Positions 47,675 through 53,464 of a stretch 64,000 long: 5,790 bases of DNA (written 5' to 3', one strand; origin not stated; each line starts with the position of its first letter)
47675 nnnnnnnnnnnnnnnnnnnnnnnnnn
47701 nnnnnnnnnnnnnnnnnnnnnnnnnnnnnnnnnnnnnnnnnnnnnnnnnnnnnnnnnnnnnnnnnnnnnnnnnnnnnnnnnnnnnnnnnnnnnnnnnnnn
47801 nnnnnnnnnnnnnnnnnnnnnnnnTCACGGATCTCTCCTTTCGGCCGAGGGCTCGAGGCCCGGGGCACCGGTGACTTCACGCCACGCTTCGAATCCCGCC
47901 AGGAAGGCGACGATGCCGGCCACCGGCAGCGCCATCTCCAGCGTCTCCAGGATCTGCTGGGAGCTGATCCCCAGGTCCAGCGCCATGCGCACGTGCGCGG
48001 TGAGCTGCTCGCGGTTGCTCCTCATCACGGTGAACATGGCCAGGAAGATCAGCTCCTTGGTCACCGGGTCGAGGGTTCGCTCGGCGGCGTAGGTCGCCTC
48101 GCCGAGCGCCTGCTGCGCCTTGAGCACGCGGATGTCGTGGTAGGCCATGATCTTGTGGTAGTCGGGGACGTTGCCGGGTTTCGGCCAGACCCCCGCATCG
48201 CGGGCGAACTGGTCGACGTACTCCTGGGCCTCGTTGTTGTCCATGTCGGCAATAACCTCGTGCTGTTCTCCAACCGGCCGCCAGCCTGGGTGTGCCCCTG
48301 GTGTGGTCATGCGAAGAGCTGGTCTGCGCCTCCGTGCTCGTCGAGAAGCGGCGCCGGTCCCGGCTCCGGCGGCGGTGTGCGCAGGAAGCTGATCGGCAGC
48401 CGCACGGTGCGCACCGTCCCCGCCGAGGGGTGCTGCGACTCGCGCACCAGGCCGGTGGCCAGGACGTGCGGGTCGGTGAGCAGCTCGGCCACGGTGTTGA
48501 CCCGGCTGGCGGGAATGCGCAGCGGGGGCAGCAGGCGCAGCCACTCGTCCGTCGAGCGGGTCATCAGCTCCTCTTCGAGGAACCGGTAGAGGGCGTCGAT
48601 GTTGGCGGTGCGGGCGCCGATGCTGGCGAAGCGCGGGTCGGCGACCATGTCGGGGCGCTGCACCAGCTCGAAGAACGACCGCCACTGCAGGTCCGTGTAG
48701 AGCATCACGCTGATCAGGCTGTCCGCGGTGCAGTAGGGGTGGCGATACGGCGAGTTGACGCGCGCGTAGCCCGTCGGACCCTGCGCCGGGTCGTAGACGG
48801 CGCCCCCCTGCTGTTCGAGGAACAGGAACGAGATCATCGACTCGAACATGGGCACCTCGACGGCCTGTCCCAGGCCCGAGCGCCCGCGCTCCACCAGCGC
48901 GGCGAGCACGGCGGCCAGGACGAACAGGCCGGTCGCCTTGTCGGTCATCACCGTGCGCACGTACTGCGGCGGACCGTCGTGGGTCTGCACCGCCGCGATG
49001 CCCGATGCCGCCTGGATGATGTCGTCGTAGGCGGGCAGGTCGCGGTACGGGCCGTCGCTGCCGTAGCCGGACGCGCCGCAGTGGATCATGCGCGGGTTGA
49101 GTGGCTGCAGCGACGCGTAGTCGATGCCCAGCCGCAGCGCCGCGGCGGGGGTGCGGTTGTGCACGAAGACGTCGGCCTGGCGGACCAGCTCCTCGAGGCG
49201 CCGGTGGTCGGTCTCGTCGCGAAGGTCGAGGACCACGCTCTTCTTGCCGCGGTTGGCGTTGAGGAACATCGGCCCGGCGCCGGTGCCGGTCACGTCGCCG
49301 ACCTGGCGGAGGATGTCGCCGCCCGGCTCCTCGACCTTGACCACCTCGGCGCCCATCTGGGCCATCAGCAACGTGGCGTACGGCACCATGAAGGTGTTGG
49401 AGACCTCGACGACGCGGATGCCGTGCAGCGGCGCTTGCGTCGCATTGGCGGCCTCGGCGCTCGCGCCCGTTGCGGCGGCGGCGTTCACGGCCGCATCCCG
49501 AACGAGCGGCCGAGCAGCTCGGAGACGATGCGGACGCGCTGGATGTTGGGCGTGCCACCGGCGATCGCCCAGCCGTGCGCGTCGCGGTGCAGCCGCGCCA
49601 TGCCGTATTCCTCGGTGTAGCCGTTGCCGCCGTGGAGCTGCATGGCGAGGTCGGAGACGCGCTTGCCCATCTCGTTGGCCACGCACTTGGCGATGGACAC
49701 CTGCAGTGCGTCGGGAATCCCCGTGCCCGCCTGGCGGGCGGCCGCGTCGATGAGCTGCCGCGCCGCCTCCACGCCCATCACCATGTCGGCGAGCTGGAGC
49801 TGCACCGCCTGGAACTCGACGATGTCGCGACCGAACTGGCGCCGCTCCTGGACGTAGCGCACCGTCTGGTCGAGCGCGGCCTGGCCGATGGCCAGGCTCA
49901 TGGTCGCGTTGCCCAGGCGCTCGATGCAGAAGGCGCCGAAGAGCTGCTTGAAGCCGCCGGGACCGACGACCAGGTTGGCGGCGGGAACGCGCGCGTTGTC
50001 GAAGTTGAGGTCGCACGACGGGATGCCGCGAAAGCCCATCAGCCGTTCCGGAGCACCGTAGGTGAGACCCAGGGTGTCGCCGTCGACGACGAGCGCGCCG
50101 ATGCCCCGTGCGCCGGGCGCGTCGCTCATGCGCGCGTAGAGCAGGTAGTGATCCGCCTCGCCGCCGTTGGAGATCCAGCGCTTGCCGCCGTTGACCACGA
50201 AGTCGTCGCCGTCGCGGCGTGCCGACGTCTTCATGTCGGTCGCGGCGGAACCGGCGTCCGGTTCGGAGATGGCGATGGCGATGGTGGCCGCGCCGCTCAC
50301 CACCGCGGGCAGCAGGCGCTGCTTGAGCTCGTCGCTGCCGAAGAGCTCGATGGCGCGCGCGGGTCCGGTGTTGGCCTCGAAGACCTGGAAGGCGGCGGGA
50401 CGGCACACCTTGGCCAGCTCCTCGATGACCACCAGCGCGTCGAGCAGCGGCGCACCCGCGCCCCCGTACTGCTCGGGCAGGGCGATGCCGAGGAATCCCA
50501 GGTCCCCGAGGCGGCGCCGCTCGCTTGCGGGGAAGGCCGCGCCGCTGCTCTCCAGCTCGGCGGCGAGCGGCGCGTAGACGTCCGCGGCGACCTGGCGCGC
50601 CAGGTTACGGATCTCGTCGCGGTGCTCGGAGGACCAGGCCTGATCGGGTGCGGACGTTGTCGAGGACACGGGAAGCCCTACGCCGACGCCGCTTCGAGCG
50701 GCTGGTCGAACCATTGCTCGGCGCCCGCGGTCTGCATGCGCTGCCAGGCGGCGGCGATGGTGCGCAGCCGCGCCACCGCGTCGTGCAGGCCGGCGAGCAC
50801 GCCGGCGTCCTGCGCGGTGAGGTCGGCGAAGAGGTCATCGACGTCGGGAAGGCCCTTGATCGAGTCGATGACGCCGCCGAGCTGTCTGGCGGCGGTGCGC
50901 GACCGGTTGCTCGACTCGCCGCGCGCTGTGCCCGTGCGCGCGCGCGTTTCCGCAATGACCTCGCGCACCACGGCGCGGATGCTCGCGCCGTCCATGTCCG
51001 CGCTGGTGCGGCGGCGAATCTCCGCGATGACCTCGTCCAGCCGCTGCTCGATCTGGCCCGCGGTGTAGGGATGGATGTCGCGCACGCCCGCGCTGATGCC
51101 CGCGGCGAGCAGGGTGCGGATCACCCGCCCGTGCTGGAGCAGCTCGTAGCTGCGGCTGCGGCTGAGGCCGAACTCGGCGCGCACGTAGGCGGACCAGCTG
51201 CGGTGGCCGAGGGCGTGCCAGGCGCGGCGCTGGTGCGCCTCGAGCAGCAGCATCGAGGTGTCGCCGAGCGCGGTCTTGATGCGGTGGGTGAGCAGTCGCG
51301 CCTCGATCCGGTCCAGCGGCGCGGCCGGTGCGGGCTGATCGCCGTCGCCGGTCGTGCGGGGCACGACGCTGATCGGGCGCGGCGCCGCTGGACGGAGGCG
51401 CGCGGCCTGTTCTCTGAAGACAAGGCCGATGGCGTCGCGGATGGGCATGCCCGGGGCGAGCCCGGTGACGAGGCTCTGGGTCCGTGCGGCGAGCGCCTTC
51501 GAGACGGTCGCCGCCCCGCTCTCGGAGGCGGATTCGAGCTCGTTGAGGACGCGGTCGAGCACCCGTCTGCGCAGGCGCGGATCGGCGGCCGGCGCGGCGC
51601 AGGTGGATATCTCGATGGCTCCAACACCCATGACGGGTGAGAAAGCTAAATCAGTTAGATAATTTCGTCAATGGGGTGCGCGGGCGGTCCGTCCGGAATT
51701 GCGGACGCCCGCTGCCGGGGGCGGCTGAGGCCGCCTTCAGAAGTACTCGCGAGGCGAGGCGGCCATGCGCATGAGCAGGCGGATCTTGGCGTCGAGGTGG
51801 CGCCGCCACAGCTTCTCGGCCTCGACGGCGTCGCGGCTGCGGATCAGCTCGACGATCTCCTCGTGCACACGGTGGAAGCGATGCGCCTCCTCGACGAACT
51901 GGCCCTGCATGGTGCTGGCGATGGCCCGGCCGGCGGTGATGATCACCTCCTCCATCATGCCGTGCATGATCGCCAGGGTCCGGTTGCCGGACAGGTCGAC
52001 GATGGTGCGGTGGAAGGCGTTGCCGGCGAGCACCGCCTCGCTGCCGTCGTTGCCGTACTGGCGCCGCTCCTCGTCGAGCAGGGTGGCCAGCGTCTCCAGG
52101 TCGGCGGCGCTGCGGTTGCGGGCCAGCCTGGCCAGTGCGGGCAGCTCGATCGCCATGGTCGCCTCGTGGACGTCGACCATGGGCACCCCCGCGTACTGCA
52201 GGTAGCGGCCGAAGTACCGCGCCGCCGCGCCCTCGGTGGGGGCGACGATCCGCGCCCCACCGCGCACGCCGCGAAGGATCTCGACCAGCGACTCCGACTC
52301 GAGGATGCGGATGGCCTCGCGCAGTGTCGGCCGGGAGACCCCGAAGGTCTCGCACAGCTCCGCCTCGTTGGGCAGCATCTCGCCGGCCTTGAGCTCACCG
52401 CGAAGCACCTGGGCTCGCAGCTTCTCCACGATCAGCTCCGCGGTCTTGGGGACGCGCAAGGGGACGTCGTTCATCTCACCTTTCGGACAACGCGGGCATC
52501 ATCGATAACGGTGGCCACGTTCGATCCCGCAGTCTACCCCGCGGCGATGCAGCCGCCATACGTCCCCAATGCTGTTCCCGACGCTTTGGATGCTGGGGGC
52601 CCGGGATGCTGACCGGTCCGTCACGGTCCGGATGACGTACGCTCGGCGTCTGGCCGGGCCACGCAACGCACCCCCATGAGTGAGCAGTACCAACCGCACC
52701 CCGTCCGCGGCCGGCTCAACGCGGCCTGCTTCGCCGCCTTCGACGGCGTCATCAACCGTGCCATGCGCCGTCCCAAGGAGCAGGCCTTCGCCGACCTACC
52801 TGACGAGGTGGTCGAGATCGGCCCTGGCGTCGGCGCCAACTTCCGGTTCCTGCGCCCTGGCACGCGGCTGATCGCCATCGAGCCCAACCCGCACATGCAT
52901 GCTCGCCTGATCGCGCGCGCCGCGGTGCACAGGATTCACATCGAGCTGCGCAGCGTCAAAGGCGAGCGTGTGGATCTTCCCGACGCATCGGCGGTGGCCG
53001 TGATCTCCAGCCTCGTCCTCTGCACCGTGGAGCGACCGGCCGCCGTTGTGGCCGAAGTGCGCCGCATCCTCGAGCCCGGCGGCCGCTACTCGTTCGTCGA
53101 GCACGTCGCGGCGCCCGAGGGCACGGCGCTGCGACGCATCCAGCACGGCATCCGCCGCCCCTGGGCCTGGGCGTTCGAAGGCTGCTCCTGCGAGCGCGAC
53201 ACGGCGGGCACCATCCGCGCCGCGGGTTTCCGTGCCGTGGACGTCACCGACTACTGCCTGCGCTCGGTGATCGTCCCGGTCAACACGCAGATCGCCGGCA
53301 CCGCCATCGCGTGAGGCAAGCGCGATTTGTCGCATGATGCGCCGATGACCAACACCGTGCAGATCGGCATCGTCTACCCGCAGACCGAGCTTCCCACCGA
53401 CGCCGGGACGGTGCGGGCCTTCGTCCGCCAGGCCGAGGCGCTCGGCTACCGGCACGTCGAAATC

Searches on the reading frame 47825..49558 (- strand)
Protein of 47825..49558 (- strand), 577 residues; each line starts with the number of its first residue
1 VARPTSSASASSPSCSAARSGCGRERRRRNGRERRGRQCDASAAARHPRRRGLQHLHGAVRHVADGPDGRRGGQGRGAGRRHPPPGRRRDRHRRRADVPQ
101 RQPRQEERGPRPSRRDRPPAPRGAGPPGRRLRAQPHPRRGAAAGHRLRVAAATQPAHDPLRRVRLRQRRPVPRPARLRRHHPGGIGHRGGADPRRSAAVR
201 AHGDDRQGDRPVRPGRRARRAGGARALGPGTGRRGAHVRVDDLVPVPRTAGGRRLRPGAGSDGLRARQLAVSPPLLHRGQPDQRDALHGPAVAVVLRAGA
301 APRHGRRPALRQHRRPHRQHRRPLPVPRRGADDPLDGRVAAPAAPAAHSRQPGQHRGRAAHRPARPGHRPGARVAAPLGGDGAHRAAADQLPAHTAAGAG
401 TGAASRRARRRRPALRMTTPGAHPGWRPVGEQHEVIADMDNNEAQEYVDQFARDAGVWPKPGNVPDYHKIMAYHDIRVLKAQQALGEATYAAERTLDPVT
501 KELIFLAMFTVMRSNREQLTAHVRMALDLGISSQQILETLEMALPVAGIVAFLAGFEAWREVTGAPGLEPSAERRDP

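Call 9: search_protein_families(library=pfam, proteins=[window:47825-49558:-])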
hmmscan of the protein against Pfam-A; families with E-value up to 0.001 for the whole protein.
window:47825-49558:- (577 aa): 1 family
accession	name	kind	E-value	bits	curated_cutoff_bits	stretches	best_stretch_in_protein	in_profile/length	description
PF02627.25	CMD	-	4.4e-11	43.1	23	1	478-561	3-84/84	Carboxymuconolactone decarboxylase family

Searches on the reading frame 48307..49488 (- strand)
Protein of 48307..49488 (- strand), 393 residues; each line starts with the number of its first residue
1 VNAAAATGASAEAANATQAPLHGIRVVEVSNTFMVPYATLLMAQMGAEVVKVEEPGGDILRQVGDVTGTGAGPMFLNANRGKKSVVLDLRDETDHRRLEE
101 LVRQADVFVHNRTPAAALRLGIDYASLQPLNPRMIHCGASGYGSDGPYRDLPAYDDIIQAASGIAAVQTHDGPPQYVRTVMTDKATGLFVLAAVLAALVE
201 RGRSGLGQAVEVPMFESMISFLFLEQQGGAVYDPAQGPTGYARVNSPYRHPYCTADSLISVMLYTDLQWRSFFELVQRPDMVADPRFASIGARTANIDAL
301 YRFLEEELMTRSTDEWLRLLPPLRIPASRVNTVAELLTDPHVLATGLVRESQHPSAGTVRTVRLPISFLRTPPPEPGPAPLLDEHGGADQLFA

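Call 62: search_protein_families(library=ncbifam, proteins=[window:48307-49488:-], max_evalue=0.01)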
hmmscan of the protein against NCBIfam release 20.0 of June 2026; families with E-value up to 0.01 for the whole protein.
window:48307-49488:- (393 aa): 7 families
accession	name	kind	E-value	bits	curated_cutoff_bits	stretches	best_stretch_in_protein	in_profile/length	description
NF052585.1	SucGlutTfsCaiB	equivalog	1.9e-58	197.9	750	1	16-386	3-381/394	succinate--glutarate CoA-transferase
NF008511.0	PRK11430.1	equivalog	3.4e-56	191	522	1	14-386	3-372/381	CoA:oxalate CoA-transferase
NF003809.0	PRK05398.1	subfamily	1.2e-55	188.8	442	2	18-220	2-206/416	formyl-CoA transferase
NF041294.1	Scnl_mescCoAtase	equivalog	4.6e-55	187.3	700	1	21-385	4-375/381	succinyl-CoA:mesaconate CoA-transferase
TIGR03253.1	oxalate_frc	equivalog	4.9e-54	183.6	504.2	2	19-219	2-204/416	formyl-CoA transferase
NF002914.1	PRK03525.1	equivalog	9.7e-25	87.3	413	1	19-348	8-336/400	L-carnitine CoA-transferase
TIGR04253.1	mesacon_CoA_iso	equivalog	2.9e-09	36.4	725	1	21-281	3-263/403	2-methylfumaryl-CoA isomerase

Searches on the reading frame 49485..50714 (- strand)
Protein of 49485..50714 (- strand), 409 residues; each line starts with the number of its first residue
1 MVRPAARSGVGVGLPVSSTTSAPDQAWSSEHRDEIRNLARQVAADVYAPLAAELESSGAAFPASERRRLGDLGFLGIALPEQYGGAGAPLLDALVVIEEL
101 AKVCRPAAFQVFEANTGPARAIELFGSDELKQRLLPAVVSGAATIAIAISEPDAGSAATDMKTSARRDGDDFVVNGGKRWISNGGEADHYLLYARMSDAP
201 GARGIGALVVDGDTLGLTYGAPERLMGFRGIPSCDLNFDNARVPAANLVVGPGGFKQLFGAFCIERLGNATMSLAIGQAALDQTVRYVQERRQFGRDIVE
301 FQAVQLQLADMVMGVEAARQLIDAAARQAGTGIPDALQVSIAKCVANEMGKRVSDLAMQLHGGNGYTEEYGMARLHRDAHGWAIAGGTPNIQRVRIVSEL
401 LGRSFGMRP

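Call 9: search_protein_families(library=pfam, proteins=[window:49485-50714:-])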
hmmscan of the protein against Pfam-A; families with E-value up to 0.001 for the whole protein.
window:49485-50714:- (409 aa): 5 families
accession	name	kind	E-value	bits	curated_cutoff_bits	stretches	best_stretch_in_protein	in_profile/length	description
PF00441.29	Acyl-CoA_dh_1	-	1.2e-39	136.3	22.4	1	254-399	3-148/150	Acyl-CoA dehydrogenase, C-terminal domain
PF02771.21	Acyl-CoA_dh_N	-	3.3e-26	92.3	22.9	1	29-141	1-112/113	Acyl-CoA dehydrogenase, N-terminal domain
PF02770.24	Acyl-CoA_dh_M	-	1.5e-23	83.2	33.3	1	146-240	1-96/97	Acyl-CoA dehydrogenase, middle domain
PF08028.16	Acyl-CoA_dh_2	-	4.7e-15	56.5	22.7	1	270-380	4-124/134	Acyl-CoA dehydrogenase, C-terminal domain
PF03241.18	HpaB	-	7e-05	22.5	25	1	298-363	42-112/202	4-hydroxyphenylacetate 3-hydroxylase C terminal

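Call 62: search_protein_families(library=ncbifam, proteins=[window:49485-50714:-], max_evalue=0.01)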
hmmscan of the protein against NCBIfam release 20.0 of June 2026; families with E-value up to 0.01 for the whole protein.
window:49485-50714:- (409 aa): 22 families
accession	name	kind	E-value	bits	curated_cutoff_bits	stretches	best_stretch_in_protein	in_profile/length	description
NF042439.1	SulpropCoADesulf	equivalog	1.7e-98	329.8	600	1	37-403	2-373/379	3-sulfinopropanoyl-CoA desulfinase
NF042972.1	AcrlCoAredClosAcrC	equivalog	1.9e-88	296.7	640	1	29-401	6-377/378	acryloyl-CoA reductase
NF045552.1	GlutCoADH_Des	equivalog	3.9e-72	243.6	470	1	29-402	6-381/387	glutaryl-CoA dehydrogenase Acd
NF043006.1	CyhCrbnylCoADH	equivalog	2.2e-62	211.3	650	1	38-400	14-375/380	cyclohexane-1-carbonyl-CoA dehydrogenase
NF045652.1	ProlPCPDhRedW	equivalog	2.8e-58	197.6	650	1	65-398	33-371/376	L-prolyl-[peptidyl-carrier protein] dehydrogenase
NF058590.1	AcCoDHFadEBacil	equivalog_domain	9.1e-56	189.6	600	1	29-404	23-414/586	acyl-CoA dehydrogenase FadE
TIGR03207.1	cyc_hxne_CoA_dh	equivalog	6.4e-52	176.5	575.35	1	35-397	8-368/372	cyclohexanecarboxyl-CoA dehydrogenase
NF053553.1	prodigi_MBC_PigA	equivalog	3.9e-51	174.4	500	1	32-399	9-377/381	prodigiosin MBC biosynthesis dehydrogenase PigA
NF008997.0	PRK12341.1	equivalog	7.1e-51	173.4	537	1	60-391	37-367/382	acyl-CoA dehydrogenase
NF052270.1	Staph_DH_FadE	equivalog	9.5e-37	126.7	600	1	124-403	119-396/400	acyl-CoA dehydrogenase FadE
NF002885.1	PRK03354.1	equivalog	1.9e-35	122.6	540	1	60-393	37-366/378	crotonobetainyl-CoA dehydrogenase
NF049984.1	Rv1679_FadE16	equivalog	6.6e-31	107.9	600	1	51-383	16-348/371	Rv1679 family acyl-CoA dehydrogenase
TIGR03203.1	pimD_small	equivalog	4.3e-27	95.2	652.7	1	68-373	45-349/378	pimeloyl-CoA dehydrogenase small subunit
NF037942.1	ac_ACP_DH_MbtN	equivalog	4.7e-21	75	700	1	118-391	83-356/376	mycobactin biosynthesis acyl-ACP dehydrogenase MbtN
NF050027.1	acylCoADhIpdE2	equivalog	1.1e-20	74.4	450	2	275-396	190-306/311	acyl-CoA dehydrogenase IpdE2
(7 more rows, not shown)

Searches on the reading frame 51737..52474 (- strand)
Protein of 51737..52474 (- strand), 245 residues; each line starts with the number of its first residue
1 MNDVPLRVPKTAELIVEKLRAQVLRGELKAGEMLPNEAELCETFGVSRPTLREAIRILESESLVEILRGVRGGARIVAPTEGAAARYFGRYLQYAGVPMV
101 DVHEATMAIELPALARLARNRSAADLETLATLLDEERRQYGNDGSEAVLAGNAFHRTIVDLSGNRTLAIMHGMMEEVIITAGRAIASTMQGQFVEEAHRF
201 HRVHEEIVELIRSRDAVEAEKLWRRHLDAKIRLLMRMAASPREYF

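Call 9: search_protein_families(library=pfam, proteins=[window:51737-52474:-])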
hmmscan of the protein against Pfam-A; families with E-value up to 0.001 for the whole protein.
window:51737-52474:- (245 aa): 3 families
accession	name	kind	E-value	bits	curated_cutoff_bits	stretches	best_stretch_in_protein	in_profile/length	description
PF00392.27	GntR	-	5.7e-19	68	27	1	12-70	2-60/64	Bacterial regulatory proteins, gntR family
PF07729.17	FCD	-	3.1e-17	63.6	24.3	1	101-228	1-124/125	FCD domain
PF14502.12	HTH_41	-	0.00041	20.2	25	1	29-68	1-40/48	Helix-turn-helix domain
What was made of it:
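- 51737..52474 (-): GntR-family regulator with an FCD domain (FadR subfamily), just upstream in the same orientation. Pfam GntR + FCD (call 9).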

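Call 62: search_protein_families(library=ncbifam, proteins=[window:51737-52474:-], max_evalue=0.01)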
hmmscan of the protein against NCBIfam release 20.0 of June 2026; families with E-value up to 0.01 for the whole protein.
window:51737-52474:- (245 aa): 28 families (the best 25 are shown)
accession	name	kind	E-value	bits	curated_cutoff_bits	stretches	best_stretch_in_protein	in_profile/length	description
NF003011.0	PRK03837.1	subfamily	3.6e-24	85.7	260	1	5-231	8-230/241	transcriptional regulator NanR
NF007741.0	PRK10421.1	equivalog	1.4e-15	57.4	311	1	10-229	7-228/262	transcriptional regulator LldR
NF007001.0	PRK09464.1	equivalog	9.9e-14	51.6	330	1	2-227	2-225/254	pyruvate dehydrogenase complex transcriptional repressor PdhR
TIGR03338.1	phnR_burk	equivalog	3.9e-12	46.2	271.5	2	12-65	13-65/212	phosphonate utilization associated transcriptional regulator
TIGR02325.1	C_P_lyase_phnF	equivalog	4.5e-11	42.7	156.8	1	14-70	12-68/238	phosphonate metabolism transcriptional regulator PhnF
NF007292.0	PRK09764.1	equivalog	5.5e-11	42.1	281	1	15-69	10-64/240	GntR family transcriptional regulator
NF007442.0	PRK09990.1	equivalog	2.1e-10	40.5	301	1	10-231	10-232/256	transcriptional regulator GlcC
TIGR02018.2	his_ut_repres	equivalog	4.6e-10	39.2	220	1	15-77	4-64/226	histidine utilization transcriptional repressor HutC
TIGR02404.1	trehalos_R_Bsub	equivalog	2.7e-09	37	211.95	1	13-69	3-59/233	trehalose operon repressor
TIGR03337.1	phnR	equivalog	2.7e-08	33.8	296.75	1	15-73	6-62/231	phosphonate utilization transcriptional regulator PhnR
NF052441.1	TransRegRv0792c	equivalog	1.2e-07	31.2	400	1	8-64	15-70/260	Rv0792c family HTH-type transcriptional regulator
NF052290.2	MocR_like_YczR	exception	1.5e-07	30.6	487.4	1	13-120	22-121/458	MocR-like transcription factor YczR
NF041547.1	GntR_LSA1692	equivalog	1.5e-06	28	275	1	14-64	5-55/233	GntR family transcriptional regulator, LSA1692 subfamily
NF052282.1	PLP_TF_PdxR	equivalog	4.2e-06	26.1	320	1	13-66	4-57/448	MocR-like pyridoxine biosynthesis transcription factor PdxR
NF007588.0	PRK10225.1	equivalog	5.3e-06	25.9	442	1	18-70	17-69/257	Uxu operon transcriptional regulator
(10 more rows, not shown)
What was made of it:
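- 51737..52474 (-): Weak NanR/LldR/PdhR similarity, below the curated cut-offs (call 62).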

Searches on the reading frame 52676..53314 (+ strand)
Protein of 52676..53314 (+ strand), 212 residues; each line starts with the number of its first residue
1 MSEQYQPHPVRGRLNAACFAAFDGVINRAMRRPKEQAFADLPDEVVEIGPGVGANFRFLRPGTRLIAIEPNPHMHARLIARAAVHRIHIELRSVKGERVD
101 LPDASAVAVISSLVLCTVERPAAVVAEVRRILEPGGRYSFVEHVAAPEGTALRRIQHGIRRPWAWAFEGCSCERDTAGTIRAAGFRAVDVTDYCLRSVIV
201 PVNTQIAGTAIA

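Call 9: search_protein_families(library=pfam, proteins=[window:52676-53314:+])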
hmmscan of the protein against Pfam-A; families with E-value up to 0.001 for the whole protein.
window:52676-53314:+ (212 aa): 4 families
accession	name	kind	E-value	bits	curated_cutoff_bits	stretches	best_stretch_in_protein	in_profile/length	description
PF08241.18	Methyltransf_11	-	4.8e-14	53.2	21.2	1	46-139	1-94/95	Methyltransferase domain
PF13649.12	Methyltransf_25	-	6.2e-10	40.1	27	1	45-136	1-97/97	Methyltransferase domain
PF13489.12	Methyltransf_23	-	1.3e-08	35.2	27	1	28-157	7-131/164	Methyltransferase domain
PF08242.18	Methyltransf_12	-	5.9e-06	27.4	30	1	46-137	1-97/98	Methyltransferase domain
